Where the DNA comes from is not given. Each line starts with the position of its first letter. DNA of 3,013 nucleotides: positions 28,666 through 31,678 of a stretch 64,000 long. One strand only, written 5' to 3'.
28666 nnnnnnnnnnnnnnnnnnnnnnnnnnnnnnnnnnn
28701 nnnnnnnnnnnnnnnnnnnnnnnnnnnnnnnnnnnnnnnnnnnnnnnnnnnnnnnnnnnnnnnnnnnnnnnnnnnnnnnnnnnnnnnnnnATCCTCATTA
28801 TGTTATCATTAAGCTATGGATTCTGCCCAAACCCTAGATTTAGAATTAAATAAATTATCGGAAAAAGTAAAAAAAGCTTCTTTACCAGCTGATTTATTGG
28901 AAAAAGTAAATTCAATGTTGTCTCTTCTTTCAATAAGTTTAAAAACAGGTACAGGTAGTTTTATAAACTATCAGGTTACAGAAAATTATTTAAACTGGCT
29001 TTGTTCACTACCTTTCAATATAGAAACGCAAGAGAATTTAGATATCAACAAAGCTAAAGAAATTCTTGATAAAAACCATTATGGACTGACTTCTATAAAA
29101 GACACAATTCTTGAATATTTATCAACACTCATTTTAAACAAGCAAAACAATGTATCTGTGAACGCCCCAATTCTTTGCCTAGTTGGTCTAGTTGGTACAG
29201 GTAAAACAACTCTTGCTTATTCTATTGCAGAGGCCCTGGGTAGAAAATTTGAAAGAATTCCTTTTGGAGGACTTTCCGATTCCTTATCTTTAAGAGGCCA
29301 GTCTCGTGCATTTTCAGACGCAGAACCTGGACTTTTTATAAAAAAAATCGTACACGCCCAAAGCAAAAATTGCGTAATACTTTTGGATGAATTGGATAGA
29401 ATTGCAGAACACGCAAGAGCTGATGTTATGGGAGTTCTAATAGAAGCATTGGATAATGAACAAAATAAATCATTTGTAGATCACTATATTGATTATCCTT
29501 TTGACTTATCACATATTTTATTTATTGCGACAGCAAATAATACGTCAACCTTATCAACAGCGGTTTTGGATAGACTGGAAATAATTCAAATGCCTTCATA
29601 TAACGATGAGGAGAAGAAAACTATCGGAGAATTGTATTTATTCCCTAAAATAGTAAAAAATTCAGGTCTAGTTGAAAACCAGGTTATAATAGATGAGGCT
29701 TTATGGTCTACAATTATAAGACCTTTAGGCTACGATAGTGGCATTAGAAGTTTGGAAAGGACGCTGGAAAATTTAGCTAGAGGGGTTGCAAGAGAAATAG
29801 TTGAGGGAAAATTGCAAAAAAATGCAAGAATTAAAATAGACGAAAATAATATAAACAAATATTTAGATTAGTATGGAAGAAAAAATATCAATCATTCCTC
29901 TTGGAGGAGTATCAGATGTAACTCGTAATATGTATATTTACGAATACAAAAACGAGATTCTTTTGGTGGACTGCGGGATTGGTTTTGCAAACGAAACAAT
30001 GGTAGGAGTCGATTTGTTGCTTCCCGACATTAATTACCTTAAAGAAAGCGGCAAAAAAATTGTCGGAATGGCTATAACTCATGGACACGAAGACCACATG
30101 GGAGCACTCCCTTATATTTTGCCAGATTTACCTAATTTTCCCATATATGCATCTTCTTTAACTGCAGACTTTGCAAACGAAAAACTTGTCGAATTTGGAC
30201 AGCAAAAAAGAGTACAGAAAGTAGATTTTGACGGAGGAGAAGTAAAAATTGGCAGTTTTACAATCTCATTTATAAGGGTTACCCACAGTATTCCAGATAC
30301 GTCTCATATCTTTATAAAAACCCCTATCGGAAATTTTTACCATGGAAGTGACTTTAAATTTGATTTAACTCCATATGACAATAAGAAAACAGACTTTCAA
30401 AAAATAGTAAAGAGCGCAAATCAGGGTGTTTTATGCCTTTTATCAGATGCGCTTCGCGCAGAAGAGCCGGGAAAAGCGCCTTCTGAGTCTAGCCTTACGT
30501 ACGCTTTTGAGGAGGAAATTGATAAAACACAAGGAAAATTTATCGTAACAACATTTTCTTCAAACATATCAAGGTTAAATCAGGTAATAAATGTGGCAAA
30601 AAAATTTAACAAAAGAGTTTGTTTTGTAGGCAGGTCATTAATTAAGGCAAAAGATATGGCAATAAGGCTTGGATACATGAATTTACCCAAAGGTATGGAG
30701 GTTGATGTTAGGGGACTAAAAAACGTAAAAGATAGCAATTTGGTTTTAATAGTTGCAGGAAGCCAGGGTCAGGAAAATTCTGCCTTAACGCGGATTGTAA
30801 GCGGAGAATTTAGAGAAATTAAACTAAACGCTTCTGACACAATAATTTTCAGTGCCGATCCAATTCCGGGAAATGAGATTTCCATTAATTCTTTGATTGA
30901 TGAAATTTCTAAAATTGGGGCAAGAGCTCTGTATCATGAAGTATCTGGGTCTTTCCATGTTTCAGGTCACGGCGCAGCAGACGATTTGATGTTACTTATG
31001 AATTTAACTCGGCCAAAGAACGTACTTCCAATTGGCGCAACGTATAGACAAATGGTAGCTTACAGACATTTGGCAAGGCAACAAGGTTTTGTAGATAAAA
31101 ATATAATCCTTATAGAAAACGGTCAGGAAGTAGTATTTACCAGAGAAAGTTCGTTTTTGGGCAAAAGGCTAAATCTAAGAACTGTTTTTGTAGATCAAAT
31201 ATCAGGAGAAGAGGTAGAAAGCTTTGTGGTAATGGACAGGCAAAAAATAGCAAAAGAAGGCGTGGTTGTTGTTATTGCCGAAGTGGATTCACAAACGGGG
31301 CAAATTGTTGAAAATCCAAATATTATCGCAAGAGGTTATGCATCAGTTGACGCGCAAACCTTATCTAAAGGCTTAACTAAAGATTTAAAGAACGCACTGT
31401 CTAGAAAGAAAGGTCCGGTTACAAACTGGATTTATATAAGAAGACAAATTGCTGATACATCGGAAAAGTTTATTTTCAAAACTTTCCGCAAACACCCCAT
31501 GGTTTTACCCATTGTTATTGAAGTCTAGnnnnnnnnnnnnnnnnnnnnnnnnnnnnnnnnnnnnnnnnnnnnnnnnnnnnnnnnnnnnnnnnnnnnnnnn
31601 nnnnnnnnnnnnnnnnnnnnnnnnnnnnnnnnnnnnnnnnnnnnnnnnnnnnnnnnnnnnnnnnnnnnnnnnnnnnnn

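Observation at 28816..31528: Protease-less Lon-like AAA+ ATPase translationally coupled to RNase J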

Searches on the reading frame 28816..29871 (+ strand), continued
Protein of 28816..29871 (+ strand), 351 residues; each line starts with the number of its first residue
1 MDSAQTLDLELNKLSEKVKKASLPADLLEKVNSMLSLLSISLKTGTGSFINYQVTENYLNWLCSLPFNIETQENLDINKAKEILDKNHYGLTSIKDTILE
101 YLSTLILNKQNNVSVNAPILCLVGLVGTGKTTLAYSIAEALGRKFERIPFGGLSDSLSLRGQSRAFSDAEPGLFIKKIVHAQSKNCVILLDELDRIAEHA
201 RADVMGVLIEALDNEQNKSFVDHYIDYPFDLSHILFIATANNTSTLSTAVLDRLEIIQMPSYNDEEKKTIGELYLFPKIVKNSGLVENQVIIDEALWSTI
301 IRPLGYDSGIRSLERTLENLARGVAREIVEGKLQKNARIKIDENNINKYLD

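Call 36: find_encoding_contigs(protein=P0329, flank=7000, max_places=1)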
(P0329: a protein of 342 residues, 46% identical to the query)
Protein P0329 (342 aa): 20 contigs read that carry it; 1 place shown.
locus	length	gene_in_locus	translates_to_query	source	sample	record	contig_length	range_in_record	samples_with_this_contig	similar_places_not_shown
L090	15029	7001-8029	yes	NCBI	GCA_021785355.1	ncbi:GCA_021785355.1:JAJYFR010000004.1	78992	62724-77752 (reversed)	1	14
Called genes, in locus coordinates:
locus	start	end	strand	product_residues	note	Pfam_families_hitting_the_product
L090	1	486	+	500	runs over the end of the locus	PF01609:DDE_Tnp_1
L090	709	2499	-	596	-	PF13304:AAA_21 (faint), PF09818:ABC_ATPase (faint), PF00005:ABC_tran, PF02463:SMC_N (weak)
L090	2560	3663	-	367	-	PF01368:DHH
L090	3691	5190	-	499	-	PF00009:GTP_EFTU, PF00071:Ras, PF01926:MMR_HSR1, PF22042:EF-G_D2, PF03144:GTP_EFTU_D2 (faint), PF11987:IF-2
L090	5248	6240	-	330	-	PF08529:NusA_N, PF13184:KH_NusA_1st, PF26594:KH_NusA_2nd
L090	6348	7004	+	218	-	PF01988:VIT1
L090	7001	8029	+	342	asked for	PF07724:AAA_2 (weak), PF00004:AAA, PF07728:AAA_5, PF22667:Lon_lid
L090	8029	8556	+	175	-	PF03167:UDG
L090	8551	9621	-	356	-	PF00226:DnaJ, PF01556:DnaJ_C, PF00684:DnaJ_CXXCXGXG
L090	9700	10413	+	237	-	PF04203:Sortase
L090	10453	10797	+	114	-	-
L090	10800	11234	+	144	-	-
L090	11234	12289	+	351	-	PF13360:PQQ_2 (weak), PF14269:Arylsulfotran_2 (faint)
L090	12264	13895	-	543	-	PF00270:DEAD (faint), PF19044:P-loop_TraG, PF01935:DUF87, PF12846:AAA_10, PF13401:AAA_22 (faint), PF19044:P-loop_TraG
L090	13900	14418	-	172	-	-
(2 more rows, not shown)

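Call 47: predict_structure(alignment_id=A3)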
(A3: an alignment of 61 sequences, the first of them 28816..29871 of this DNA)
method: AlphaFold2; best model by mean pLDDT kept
length: 351 residues; sequences in the alignment: 61
mean_pLDDT: 89.9   pTM: 0.84
mean pLDDT of the five models: 89.9, 89.1, 88.4, 87.6, 86.2
residues with pLDDT >= 90: 238; 70-90: 103; 50-70: 9; < 50: 1
segments of 3 or more residues with pLDDT < 50: none
pLDDT, mean of each block of 10 residues (from residue 1): 70 90 91 89 78 88 93 92 92 93 89 76 90 95 95 92 89 96 95 94 93 89 93 93 91 92 89 93 91 92 80 91 94 90 91 77
secondary structure, 60 per line:
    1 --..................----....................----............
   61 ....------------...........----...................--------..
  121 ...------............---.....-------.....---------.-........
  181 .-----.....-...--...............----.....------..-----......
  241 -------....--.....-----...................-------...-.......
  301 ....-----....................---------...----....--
elements in order: H3-20 H25-44 H49-64 H77-87 H92-110 E119-123 H130-141 E145-149 H157-160 H173-181 E187-191 H198-212 E235-240 H248-251 E254-258 H264-282 E290-292 H294-304 H310-329 E339-341 H346-349

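Call 51: fold_search(model_id=the predicted structure, library=pdb)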
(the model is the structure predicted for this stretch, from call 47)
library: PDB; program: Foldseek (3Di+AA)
matches with E <= 10: 1768; with E <= 0.001: 1353
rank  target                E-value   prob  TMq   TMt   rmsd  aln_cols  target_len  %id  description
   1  7p0m_A                2.5e-31  1.00  0.83  0.56   3.4       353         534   32  Human mitochondrial Lon protease with substrate in the ATPase and protease domains (released 2021-08-11)
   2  7ksm_D                9.7e-31  1.00  0.80  0.55   3.5       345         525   33  Human mitochondrial LONP1 with endogenous substrate (released 2020-12-02)
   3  7krz_B                1.1e-30  1.00  0.81  0.55   3.4       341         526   34  Human mitochondrial LONP1 in complex with Bortezomib (released 2021-02-24)
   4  9cc3_E                1.3e-30  1.00  0.87  0.55   2.6       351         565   33  Human Mitochondrial LONP1 Stall State + casein (released 2024-08-07)
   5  7p09_A                1.6e-30  1.00  0.83  0.56   3.4       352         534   33  Human mitochondrial Lon protease with substrate in the ATPase domain (released 2021-08-11)
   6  7p09_D                2.2e-30  1.00  0.86  0.58   2.7       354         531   33  Human mitochondrial Lon protease with substrate in the ATPase domain (released 2021-08-11)
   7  6on2_B                3.4e-30  1.00  0.80  0.55   3.2       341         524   36  Lon Protease from Yersinia pestis with Y2853 substrate (released 2019-05-01)
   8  9cc3_C                4.3e-30  1.00  0.82  0.53   3.4       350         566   32  Human Mitochondrial LONP1 Stall State + casein (released 2024-08-07)
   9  9cc3_B                5.1e-30  1.00  0.82  0.55   3.2       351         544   34  Human Mitochondrial LONP1 Stall State + casein (released 2024-08-07)
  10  7krz_C                5.1e-30  1.00  0.79  0.55   3.6       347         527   33  Human mitochondrial LONP1 in complex with Bortezomib (released 2021-02-24)
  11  9cc0_E                6.0e-30  1.00  0.85  0.59   2.3       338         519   34  Human Mitochondrial LONP1 Degrading Casein, ATP-bound closed form (released 2024-08-07)
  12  7krz_D                6.4e-30  1.00  0.85  0.58   2.4       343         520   33  Human mitochondrial LONP1 in complex with Bortezomib (released 2021-02-24)
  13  9cc3_A                6.8e-30  1.00  0.84  0.54   2.8       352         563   33  Human Mitochondrial LONP1 Stall State + casein (released 2024-08-07)
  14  7p0m_D                6.8e-30  1.00  0.85  0.57   2.9       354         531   32  Human mitochondrial Lon protease with substrate in the ATPase and protease domains (released 2021-08-11)
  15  7ksm_E                8.5e-30  1.00  0.85  0.58   2.5       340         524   34  Human mitochondrial LONP1 with endogenous substrate (released 2020-12-02)
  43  6n2i                  2.9e-27  1.00  0.86  0.89   2.4       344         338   35  Lon protease AAA+ domain (released 2019-07-10)
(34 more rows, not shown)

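Call 54: search_protein_families(library=padloc, proteins=[window:28816-29871:+], max_evalue=0.001)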
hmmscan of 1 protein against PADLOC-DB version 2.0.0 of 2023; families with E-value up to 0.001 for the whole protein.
window:28816-29871:+ (351 aa): 8 families
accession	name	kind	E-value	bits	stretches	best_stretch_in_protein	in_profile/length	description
PDLC03838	DolB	-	5.6e-09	33.7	1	69-320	122-362/375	-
PDLC02196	IetA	-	1.4e-07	29.3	1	92-203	95-198/374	-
PDLC00915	TRIP13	-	7.3e-07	26.9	1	119-265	65-214/302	TRIP13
PDLC02195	IetA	-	2.4e-06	25.1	1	55-203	71-213/395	-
PDLC00914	TRIP13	-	4.5e-06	24.3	1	112-198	66-157/302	TRIP13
PDLC04232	IetA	-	7.7e-06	23.5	1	94-204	95-193/330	-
PDLC02350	AbiO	-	1.7e-05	21.8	1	87-205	175-278/468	AbiO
PDLC02372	Nhi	-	6.6e-05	19.7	1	107-214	195-297/470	-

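Call 63: search_protein_families(library=pfam, proteins=[L051:7155-9320:+, L080:2922-5969:+, L080:7126-7782:-, L070:7065-10640:-, L010:2103-3449:+, L022:4830-5600:+, L049:4979-5992:+, L014:4762-5916:+, L013:7126-8622:+, L060:1955-2452:+], max_evalue=0.0001)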
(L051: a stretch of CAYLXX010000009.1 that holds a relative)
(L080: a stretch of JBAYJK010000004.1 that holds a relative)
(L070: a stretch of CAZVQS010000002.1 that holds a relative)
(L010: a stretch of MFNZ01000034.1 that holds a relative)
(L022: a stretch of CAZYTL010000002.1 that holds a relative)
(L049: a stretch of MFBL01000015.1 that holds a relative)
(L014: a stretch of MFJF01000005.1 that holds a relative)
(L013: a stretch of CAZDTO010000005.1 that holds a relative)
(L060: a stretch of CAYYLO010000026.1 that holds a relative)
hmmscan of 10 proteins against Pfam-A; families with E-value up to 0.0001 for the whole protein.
L051:7155-9320:+ (721 aa): 4 families
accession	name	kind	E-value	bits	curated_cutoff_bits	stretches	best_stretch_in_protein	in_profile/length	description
PF00535.33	Glycos_transf_2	-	3.2e-24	86.2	23.3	2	335-470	2-132/168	Glycosyl transferase family 2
PF13641.12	Glyco_tranf_2_3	-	5.2e-21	76.2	27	1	331-559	1-230/230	Glycosyltransferase like family 2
PF13632.12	Glyco_trans_2_3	-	1.6e-20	74.2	27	1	417-611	1-190/198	Glycosyl transferase family group 2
PF13506.12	Glyco_transf_21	-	2.8e-09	37.1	21.7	1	391-558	5-174/174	Glycosyl transferase family 21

L080:2922-5969:+ (1015 aa): 0 families

L080:7126-7782:- (218 aa): 1 family
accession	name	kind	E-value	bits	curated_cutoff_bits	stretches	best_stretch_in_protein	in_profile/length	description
PF01797.21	Y1_Tnp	-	6.3e-09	36.4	23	1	72-148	39-120/121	Transposase IS200 like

L070:7065-10640:- (1191 aa): 4 families
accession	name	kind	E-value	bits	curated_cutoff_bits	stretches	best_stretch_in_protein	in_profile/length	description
PF00122.25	E1-E2_ATPase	-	4.8e-61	205.9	28.1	1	414-592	2-179/181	E1-E2 ATPase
PF00702.32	Hydrolase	-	1.7e-39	136.7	26.4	1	611-827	2-191/191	haloacid dehalogenase-like hydrolase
PF00403.32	HMA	-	1.1e-28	99.8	24.8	2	186-244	3-61/62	Heavy-metal-associated domain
PF08282.18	Hydrolase_3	-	3.2e-06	27.5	20.9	0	801-859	197-255/255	haloacid dehalogenase-like hydrolase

L010:2103-3449:+ (448 aa): 1 family
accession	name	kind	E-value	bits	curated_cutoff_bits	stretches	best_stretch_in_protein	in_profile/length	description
PF00391.29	PEP-utilizers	-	2.4e-26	91.6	23.1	1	367-437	2-72/72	PEP-utilising enzyme, mobile domain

L022:4830-5600:+ (256 aa): 0 families

L049:4979-5992:+ (337 aa): 0 families

L014:4762-5916:+ (384 aa): 3 families
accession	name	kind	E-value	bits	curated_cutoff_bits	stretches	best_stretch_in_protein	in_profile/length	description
PF01053.26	Cys_Met_Meta_PP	-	1.1e-148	495.4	27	1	5-382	2-381/381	Cys/Met metabolism PLP-dependent enzyme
PF00155.27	Aminotran_1_2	-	9.3e-06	25.5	19.7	1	72-185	68-196/361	Aminotransferase class I and II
PF06838.17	Met_gamma_lyase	-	1.5e-05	24.2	24.2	1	41-219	45-243/405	Methionine gamma-lyase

L013:7126-8622:+ (498 aa): 0 families

L060:1955-2452:+ (165 aa): 3 families
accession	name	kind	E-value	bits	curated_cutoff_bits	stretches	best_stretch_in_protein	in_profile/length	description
PF12850.12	Metallophos_2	-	9.7e-28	97.6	27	1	1-155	1-153/154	Calcineurin-like phosphoesterase superfamily domain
PF00149.33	Metallophos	-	1.9e-10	41.9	21.5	1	1-121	1-189/191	Calcineurin-like phosphoesterase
PF14582.11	Metallophos_3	-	1.2e-05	25.2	28.2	0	112-159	211-255/259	Metallophosphoesterase, calcineurin superfamily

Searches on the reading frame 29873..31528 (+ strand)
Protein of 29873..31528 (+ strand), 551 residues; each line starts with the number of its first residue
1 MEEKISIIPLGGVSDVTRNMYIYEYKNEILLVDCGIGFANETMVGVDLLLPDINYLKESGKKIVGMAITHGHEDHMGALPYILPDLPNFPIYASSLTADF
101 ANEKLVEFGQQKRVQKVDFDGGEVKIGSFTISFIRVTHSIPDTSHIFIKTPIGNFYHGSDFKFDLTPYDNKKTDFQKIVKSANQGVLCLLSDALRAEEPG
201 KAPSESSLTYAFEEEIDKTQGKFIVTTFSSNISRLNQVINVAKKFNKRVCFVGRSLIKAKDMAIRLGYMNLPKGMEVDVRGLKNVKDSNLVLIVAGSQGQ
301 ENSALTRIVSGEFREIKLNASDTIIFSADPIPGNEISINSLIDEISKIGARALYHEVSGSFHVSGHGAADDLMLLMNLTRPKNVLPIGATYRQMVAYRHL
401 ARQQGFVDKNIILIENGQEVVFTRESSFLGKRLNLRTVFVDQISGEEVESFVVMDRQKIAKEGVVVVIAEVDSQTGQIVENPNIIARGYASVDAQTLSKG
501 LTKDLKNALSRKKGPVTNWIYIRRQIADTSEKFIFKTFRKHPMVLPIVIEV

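Call 3: search_protein_families(library=pfam, proteins=[window:29873-31528:+], max_evalue=0.01)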
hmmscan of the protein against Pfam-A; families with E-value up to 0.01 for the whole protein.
window:29873-31528:+ (551 aa): 5 families
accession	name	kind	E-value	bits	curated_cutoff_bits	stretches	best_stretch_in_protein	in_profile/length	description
PF22505.1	RNase_J_b_CASP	-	3.9e-39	133.8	27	1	221-345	2-126/126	Ribonuclease J, beta-CASP domain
PF17770.6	RNase_J_C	-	7.3e-20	72.3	23.8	1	452-551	1-102/102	Ribonuclease J C-terminal domain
PF00753.33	Lactamase_B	-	1.1e-09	38.9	22.7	1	17-124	5-115/196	Metallo-beta-lactamase superfamily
PF12706.13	Lactamase_B_2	-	1.6e-07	31.6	27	1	30-162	3-144/200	Beta-lactamase superfamily domain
PF07521.17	RMMBL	-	0.00017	22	21.6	1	361-405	11-57/63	Zn-dependent metallo-hydrolase RNA specificity domain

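Call 4: search_protein_families(library=ncbifam, proteins=[window:29873-31528:+], max_evalue=0.01)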
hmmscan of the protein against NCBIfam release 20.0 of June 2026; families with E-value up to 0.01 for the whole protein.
window:29873-31528:+ (551 aa): 10 families
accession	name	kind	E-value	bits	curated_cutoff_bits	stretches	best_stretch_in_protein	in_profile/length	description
NF047419.1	RNase_J1_RnjA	exception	5.2e-150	500.7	820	1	5-550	2-548/549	ribonuclease J1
TIGR00649.1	MG423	subfamily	2.4e-141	471.8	400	1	5-548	1-545/546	RNase J family beta-CASP ribonuclease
TIGR03675.1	arCOG00543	equivalog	2.2e-08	32.8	580.2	1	3-102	173-268/631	beta-CASP ribonuclease aCPSF1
NF012229.1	bla_class_B_core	domain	2.4e-05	24.5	100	1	55-131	44-120/139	metallo-beta-lactamase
NF033088.2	bla_subclass_B1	equivalog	7.4e-05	22.5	200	1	14-120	27-124/217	subclass B1 metallo-beta-lactamase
NF008887.0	PRK11921.1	equivalog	0.00016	20.7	635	1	62-144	71-150/396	anaerobic nitric oxide reductase flavorubredoxin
NF045584.1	cas14_MBL_CASP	equivalog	0.0002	19.9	800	1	10-105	6-93/612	type VII CRISPR-associated protein Cas14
NF001911.0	PRK00685.1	equivalog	0.00032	20.2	144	1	58-143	36-114/228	metal-dependent hydrolase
TIGR03413.1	GSH_gloB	equivalog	0.002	17.5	200.8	1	53-118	34-98/248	hydroxyacylglutathione hydrolase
NF007597.0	PRK10241.1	equivalog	0.0038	16.5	421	1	55-119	38-102/251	hydroxyacylglutathione hydrolase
